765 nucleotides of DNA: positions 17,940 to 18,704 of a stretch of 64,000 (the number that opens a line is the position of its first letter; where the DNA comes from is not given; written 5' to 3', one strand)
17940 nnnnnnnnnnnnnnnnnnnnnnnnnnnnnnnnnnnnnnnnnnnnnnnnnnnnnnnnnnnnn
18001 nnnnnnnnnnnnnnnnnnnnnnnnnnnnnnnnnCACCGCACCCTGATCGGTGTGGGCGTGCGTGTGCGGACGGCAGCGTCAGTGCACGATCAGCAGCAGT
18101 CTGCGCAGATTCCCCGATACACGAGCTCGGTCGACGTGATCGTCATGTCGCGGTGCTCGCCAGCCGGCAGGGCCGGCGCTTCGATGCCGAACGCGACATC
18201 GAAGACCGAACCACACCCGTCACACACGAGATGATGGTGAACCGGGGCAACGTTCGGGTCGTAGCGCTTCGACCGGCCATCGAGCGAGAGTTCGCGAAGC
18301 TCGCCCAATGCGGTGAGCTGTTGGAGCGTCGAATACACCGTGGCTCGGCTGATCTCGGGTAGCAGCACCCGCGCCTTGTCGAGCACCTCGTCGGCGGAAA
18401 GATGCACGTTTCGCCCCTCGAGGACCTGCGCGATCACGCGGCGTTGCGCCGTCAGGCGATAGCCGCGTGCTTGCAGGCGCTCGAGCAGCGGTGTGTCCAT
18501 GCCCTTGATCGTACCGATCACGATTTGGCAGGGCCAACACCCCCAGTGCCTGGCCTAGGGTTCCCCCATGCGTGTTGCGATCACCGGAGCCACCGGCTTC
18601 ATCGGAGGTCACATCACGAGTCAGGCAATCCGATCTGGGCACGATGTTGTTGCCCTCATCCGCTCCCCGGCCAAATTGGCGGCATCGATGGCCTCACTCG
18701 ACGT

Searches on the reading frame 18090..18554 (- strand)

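Call 10: search_protein_families(library=pfam, proteins=[window:18090-18554:-])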
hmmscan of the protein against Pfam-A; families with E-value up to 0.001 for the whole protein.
window:18090-18554:- (154 aa): 1 family
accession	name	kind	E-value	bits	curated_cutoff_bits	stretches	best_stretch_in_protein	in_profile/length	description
PF01475.25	FUR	-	3.3e-24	85.8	23.1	1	30-144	2-118/121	Ferric uptake regulator family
